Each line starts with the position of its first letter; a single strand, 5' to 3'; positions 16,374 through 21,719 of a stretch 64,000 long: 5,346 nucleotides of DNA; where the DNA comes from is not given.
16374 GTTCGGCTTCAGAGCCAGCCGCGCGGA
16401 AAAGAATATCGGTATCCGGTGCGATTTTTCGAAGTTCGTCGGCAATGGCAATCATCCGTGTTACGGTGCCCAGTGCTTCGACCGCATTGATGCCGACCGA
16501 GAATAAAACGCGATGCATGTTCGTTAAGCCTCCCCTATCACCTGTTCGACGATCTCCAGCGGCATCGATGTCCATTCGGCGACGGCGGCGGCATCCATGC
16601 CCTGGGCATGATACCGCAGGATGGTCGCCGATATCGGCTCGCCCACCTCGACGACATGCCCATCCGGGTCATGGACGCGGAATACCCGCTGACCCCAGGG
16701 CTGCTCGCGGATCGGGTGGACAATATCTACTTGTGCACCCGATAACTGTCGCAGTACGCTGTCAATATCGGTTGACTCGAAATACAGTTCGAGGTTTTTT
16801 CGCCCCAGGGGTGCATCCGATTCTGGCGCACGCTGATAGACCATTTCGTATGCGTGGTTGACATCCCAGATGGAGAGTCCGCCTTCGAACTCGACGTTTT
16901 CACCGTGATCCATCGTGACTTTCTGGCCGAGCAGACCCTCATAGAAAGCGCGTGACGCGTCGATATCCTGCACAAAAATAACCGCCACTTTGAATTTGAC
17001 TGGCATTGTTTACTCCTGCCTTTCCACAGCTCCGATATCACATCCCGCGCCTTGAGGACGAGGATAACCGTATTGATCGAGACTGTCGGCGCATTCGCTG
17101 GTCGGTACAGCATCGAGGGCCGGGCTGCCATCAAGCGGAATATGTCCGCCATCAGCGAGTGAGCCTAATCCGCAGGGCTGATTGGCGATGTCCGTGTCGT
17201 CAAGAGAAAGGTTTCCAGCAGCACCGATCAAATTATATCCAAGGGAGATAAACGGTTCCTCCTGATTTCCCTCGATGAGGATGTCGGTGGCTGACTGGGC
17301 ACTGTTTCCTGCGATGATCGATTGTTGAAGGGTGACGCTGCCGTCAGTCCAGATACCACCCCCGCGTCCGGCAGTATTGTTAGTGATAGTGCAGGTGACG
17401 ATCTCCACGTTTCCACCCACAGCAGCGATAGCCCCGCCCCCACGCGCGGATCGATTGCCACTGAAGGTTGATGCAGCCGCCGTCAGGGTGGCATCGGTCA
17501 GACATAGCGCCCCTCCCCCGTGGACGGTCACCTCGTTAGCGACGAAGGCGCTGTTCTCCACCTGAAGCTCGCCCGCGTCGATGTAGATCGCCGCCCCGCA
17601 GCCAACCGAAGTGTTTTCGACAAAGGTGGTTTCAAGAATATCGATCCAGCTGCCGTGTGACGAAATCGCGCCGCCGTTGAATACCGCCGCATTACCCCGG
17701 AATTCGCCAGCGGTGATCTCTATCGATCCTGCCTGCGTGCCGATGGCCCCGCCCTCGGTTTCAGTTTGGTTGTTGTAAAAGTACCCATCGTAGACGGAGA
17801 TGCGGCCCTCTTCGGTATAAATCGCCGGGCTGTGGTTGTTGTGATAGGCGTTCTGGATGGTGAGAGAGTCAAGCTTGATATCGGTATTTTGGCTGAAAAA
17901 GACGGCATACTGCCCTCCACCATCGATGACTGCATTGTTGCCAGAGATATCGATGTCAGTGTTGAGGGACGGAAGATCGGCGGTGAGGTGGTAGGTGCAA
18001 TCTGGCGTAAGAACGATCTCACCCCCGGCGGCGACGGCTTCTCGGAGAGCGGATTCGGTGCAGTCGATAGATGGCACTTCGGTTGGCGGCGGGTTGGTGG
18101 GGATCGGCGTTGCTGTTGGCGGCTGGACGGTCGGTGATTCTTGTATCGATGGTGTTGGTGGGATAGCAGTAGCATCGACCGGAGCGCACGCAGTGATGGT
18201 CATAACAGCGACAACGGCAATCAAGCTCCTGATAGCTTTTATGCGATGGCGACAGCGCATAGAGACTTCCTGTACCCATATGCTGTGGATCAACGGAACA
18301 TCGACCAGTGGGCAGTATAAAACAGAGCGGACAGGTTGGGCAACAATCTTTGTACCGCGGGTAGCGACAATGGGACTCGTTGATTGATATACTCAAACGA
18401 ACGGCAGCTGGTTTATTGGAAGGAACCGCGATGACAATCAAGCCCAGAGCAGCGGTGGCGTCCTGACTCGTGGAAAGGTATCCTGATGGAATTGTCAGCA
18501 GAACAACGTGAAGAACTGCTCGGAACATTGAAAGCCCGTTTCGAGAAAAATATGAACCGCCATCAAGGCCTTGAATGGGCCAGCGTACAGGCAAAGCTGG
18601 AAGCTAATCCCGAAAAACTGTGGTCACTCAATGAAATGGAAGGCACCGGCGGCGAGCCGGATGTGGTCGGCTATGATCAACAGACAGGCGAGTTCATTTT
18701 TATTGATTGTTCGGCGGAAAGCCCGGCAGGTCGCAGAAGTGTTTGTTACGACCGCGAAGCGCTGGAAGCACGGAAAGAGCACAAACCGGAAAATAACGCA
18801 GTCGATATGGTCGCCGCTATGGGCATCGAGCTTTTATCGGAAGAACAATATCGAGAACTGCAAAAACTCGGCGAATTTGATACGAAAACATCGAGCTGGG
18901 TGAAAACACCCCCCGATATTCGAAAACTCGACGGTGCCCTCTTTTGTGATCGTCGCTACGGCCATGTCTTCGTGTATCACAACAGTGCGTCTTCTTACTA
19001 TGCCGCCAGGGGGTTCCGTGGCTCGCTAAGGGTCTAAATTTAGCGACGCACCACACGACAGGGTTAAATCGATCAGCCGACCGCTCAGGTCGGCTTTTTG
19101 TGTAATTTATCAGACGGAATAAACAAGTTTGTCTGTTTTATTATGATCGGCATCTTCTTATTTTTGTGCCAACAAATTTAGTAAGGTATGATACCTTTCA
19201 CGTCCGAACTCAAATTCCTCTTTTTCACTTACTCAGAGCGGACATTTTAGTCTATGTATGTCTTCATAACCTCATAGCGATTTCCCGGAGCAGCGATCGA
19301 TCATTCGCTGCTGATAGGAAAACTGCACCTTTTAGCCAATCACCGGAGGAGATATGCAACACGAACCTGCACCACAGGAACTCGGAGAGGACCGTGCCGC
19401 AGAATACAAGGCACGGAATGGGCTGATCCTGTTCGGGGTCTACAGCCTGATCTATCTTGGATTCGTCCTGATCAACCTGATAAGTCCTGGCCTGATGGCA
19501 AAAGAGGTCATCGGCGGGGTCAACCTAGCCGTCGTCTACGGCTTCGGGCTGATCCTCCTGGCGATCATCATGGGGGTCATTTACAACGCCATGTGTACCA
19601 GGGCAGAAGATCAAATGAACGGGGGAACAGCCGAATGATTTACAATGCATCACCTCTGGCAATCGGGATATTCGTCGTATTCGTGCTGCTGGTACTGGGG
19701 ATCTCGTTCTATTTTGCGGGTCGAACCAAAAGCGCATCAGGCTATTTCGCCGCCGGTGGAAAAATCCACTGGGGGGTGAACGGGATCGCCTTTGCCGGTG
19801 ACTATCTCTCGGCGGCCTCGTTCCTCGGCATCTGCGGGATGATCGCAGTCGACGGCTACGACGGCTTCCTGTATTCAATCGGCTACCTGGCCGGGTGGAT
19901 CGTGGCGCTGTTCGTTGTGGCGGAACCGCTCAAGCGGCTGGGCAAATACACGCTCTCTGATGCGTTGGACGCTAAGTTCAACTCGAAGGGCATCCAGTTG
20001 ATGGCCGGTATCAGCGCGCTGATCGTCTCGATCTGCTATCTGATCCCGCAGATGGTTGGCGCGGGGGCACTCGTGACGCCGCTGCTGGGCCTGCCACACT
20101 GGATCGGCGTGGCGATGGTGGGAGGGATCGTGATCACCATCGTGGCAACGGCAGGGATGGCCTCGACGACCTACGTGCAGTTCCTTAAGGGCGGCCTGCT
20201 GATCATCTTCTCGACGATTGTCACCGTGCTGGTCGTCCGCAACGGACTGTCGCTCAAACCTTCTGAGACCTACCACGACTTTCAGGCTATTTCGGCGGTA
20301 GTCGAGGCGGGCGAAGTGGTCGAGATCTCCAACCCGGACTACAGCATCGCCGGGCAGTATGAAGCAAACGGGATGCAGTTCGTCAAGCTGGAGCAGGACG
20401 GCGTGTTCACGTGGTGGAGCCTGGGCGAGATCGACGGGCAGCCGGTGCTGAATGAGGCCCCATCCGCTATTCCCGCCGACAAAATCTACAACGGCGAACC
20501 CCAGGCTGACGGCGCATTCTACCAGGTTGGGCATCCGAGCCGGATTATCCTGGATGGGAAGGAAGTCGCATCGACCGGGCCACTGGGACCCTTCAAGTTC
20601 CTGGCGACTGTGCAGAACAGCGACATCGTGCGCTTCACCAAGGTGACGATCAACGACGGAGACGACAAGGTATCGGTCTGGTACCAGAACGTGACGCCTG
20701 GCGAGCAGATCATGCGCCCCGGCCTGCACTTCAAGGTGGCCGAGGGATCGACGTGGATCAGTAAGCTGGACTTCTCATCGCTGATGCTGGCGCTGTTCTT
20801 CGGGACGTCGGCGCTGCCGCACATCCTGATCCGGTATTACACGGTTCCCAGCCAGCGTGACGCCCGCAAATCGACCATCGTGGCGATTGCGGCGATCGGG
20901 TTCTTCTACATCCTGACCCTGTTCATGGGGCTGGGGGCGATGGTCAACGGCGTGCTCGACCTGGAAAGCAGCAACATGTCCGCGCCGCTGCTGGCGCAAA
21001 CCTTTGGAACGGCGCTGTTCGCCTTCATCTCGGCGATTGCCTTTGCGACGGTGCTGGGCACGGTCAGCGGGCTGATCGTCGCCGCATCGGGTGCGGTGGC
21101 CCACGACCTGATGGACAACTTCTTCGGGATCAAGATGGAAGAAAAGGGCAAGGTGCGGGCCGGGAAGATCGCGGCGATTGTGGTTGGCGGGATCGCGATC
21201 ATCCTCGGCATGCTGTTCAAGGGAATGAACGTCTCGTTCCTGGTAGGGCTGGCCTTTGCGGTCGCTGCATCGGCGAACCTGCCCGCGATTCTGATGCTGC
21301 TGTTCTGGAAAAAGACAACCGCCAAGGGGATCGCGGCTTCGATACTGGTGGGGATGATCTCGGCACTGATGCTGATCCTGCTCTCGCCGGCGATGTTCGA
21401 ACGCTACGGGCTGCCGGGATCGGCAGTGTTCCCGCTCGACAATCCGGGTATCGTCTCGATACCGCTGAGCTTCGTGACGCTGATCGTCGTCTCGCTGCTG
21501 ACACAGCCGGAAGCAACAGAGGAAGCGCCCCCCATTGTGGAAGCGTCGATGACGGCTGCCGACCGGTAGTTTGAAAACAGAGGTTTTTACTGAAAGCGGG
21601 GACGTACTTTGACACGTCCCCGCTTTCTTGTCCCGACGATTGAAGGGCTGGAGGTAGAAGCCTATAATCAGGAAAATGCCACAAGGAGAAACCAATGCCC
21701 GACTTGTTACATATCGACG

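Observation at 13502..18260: Tightly packed five-gene operon (beta-helix lipoprotein, VOC, GT1 glycosyltransferase, Cys-rich protein, amidohydrolase) with a compositionally foreign glycosyltransferase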

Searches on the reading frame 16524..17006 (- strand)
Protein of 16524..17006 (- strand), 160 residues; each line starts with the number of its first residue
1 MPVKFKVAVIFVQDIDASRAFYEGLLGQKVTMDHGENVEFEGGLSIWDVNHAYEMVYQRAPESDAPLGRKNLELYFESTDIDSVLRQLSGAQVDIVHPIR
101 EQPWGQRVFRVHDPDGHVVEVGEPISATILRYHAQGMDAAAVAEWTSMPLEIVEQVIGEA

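Call 3: search_protein_families(library=pfam, proteins=[window:16524-17006:-], max_evalue=0.01)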
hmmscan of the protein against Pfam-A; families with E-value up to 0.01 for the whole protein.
window:16524-17006:- (160 aa): 5 families
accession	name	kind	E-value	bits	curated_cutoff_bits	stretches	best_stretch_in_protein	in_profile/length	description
PF12681.13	Glyoxalase_2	-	9.4e-36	122.8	30.1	1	5-125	1-117/118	Glyoxalase-like domain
PF00903.31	Glyoxalase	-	4.2e-13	50.2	20.6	1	8-121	5-121/121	Glyoxalase/Bleomycin resistance protein/Dioxygenase superfamily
PF22677.2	Ble-like_N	-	1.7e-06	28.1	24.5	1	10-43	7-41/41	Bleomycin resistance protein-like N-terminal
PF18029.7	Glyoxalase_6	-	0.00041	21.4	23.6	1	11-121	5-105/106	Glyoxalase-like domain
PF19581.5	Glyoxalase_7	-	0.0063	16.9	23.6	0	8-122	18-127/133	Glyoxalase superfamily protein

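Call 4: search_protein_families(library=ncbifam, proteins=[window:16524-17006:-], max_evalue=0.01)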
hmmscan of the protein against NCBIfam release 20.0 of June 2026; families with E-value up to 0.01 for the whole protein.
window:16524-17006:- (160 aa): 9 families
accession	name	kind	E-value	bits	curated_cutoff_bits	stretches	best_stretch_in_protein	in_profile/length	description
NF000483.1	BlmB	exception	0.00024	20.6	625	1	10-124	189-300/301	bleomycin family antibiotic N-acetyltransferase BlmB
NF050075.1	SMU1112c_YaeR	equivalog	0.00054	20.2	140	1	7-121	7-123/125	SMU1112c/YaeR family gloxylase I-like metalloprotein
TIGR02295.1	HpaD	equivalog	0.0007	18.9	321.4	1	5-120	5-114/298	3,4-dihydroxyphenylacetate 2,3-dioxygenase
NF000485.1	TlmB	exception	0.0044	16.3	625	1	10-121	181-288/292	bleomycin family antibiotic N-acetyltransferase TlmB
NF003152.0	PRK04101.1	equivalog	0.0046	17.3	171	1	11-123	11-118/139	metallothiol transferase FosB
NF000125.1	498180014_fosA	hypoth_equivalog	0.0048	17.1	250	1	5-121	6-116/129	Fos family putative thiol transferase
NF008551.0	PRK11478.1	equivalog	0.0068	16.9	148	0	9-121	11-126/129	VOC family protein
NF033156.1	ble_BLMA_gen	subfamily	0.0081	16.5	140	0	86-120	84-117/121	BLMA family bleomycin binding protein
NF050074.1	glyox_I_GloA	exception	0.0081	16.3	165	0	7-121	4-119/121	lactoylglutathione lyase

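Call 41: find_related_loci(query=window:16524-17006:-, collection=metagenome_contigs, flank=6000)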
Query window:16524-17006:- (160 aa) in metagenome_contigs; peptide patterns used: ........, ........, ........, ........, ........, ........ (x = any residue, [..] = any of these).
269 stretches matched a pattern; 69 encode a relative of the query (tblastn E <= 1e-3); 69 distinct loci.
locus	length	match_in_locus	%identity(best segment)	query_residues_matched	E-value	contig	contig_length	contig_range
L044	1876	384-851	58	1-156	4e-62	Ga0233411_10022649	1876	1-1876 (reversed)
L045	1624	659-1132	59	3-160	5e-62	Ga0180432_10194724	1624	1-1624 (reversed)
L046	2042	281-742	47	4-157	3e-47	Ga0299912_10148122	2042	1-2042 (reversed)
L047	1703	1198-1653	43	5-157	3e-47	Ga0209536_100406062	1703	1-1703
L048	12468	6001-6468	48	3-158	2e-45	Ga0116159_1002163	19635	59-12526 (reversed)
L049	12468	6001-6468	48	3-158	2e-45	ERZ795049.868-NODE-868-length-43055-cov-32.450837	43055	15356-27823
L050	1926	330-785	43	5-157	2e-45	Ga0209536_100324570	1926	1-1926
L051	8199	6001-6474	45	1-159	2e-44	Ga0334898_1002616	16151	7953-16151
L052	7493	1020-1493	45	1-159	2e-44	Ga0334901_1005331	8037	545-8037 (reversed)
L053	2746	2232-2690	49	3-155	8e-44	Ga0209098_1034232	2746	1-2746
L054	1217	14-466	44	3-153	8e-43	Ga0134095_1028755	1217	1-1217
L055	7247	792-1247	46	3-155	4e-39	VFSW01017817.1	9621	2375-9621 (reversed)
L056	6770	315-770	35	3-158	3e-33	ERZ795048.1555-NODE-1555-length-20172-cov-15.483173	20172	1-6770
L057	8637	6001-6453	35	3-157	1e-31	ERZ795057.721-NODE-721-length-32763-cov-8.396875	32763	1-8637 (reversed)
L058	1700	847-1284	35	5-153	8e-26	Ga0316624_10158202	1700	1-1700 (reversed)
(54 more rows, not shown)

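Call 48: search_solved_structures(query=window:16524-17006:-, max_evalue=0.001, show_alignments=1)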
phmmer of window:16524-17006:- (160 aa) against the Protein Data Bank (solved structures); distinct sequences matched with E-value up to 0.001: 10.
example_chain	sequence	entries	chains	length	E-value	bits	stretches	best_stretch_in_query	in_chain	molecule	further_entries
2qnt_A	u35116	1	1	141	5.2e-29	104.6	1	4-134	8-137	Uncharacterized protein Atu1872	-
4nvs_A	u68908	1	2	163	8.9e-26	94.1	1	4-157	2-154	Putative enzyme, glyoxalase family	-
2a4w_A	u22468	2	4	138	1.6e-06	31.5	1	5-127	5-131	Mitomycin-Binding Protein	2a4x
1kmz_A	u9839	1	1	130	3.6e-06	30.4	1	5-125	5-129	mitomycin-binding protein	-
1kll_A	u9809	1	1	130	4.4e-06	30.1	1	5-125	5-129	mitomycin-binding protein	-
3itw_A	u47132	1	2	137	8.8e-05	25.8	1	78-121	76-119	Protein tioX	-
3vcx_A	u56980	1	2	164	0.00013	25.2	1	70-143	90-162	Glyoxalase/Bleomycin resistance protein/dioxygenase domain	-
3fcd_A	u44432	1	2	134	0.00047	23.5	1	66-126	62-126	Lyase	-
2zw4_A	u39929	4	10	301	0.00049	23.4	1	10-125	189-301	Bleomycin acetyltransferase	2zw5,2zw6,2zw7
3huh_A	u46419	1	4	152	0.00095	22.5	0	9-126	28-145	Virulence protein STM3117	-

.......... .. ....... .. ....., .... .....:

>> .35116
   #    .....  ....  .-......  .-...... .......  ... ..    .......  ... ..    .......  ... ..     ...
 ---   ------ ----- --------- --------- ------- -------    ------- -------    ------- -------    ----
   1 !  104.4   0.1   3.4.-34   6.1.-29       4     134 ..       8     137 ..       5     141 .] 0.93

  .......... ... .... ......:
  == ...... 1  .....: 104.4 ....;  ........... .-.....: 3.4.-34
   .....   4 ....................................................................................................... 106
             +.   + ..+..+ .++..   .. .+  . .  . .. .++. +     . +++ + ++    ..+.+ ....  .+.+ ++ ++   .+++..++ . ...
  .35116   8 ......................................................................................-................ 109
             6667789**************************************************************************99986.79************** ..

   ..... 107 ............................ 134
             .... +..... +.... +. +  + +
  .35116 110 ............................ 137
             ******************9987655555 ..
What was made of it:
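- On Antibiotic-binding VOC proteins (BLMA / MRD): MRD is only a distant PDB hit at E 1e-6 (call 48).
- Closest known: VOC superfamily, Glyoxalase_2. Same: Detectable similarity to MRD (E 1e-6), TioX and BlmB (calls 3, 4, 48).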

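Call 57: search_protein_families(library=padloc, proteins=[window:16524-17006:-], max_evalue=0.001)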
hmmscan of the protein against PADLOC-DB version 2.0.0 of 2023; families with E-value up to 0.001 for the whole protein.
window:16524-17006:- (160 aa): 0 families

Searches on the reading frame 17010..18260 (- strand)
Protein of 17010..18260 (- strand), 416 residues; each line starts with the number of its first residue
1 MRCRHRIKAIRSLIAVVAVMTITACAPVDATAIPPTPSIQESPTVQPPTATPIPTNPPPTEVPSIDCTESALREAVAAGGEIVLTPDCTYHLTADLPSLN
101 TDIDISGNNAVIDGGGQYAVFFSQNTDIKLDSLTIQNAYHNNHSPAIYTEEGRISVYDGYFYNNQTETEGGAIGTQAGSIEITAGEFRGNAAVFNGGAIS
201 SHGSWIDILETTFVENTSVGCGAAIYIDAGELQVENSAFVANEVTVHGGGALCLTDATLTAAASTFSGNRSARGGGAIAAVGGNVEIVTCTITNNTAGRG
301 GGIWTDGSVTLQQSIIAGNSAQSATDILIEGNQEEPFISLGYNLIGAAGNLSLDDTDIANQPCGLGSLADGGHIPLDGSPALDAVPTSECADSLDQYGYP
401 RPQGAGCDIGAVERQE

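Call 3: search_protein_families(library=pfam, proteins=[window:17010-18260:-], max_evalue=0.01)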
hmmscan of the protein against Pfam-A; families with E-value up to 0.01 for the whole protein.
window:17010-18260:- (416 aa): 1 family
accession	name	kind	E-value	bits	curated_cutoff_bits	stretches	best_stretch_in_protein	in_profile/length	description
PF02415.23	Chlam_PMP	-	9.4e-11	41.2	20.6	1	264-280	2-18/19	Chlamydia polymorphic membrane protein (Chlamydia_PMP) repeat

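Call 4: search_protein_families(library=ncbifam, proteins=[window:17010-18260:-], max_evalue=0.01)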
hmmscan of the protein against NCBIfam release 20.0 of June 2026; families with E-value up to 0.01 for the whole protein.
window:17010-18260:- (416 aa): 3 families
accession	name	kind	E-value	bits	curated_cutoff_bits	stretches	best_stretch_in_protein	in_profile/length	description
NF041518.1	choice_anch_Q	domain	2.4e-12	46.9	25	1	365-415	4-58/58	choice-of-anchor Q domain-containing protein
TIGR01376.1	POMP_repeat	repeat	1.2e-06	28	15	0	265-281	6-22/28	polymorphic outer membrane protein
TIGR04247.1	NosD_copper_fam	subfamily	0.006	15.2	300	0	78-141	10-70/377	nitrous oxide reductase family maturation protein NosD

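Call 49: search_solved_structures(query=window:17010-18260:-, max_evalue=0.01)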
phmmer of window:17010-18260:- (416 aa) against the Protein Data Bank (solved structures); distinct sequences matched with E-value up to 0.01: 0.

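Call 57: search_protein_families(library=padloc, proteins=[window:17010-18260:-], max_evalue=0.001)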
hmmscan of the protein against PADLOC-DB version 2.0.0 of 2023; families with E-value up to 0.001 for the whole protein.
window:17010-18260:- (416 aa): 0 families

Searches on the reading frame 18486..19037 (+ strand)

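Call 3: search_protein_families(library=pfam, proteins=[window:18486-19037:+], max_evalue=0.01)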
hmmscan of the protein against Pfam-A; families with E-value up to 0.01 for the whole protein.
window:18486-19037:+ (183 aa): 1 family
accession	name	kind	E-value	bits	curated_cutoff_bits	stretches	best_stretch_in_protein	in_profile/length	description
PF14066.11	DUF4256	-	2e-93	311.2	27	1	11-183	1-173/173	Protein of unknown function (DUF4256)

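Call 4: search_protein_families(library=ncbifam, proteins=[window:18486-19037:+], max_evalue=0.01)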
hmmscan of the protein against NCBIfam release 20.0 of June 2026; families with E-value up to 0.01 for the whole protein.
window:18486-19037:+ (183 aa): 0 families

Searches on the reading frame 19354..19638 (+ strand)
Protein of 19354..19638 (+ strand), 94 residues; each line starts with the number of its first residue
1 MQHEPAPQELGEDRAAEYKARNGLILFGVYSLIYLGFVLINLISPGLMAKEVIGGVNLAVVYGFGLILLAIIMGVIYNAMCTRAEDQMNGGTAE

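Call 50: search_protein_families(library=pfam, proteins=[window:19354-19638:+], max_evalue=0.001)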
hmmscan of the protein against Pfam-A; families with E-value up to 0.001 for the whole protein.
window:19354-19638:+ (94 aa): 1 family
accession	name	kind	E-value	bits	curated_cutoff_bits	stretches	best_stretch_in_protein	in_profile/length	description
PF04341.17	DUF485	-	2.3e-10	40.7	28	1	21-88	15-82/88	Protein of unknown function, DUF485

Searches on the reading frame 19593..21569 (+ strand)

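Call 50: search_protein_families(library=pfam, proteins=[window:19593-21569:+], max_evalue=0.001)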
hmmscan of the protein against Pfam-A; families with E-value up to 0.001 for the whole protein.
window:19593-21569:+ (658 aa): 1 family
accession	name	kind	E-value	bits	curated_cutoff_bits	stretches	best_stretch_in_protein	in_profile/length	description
PF00474.23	SSF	-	4.3e-68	230.5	22.8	2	51-215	1-166/406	Sodium:solute symporter family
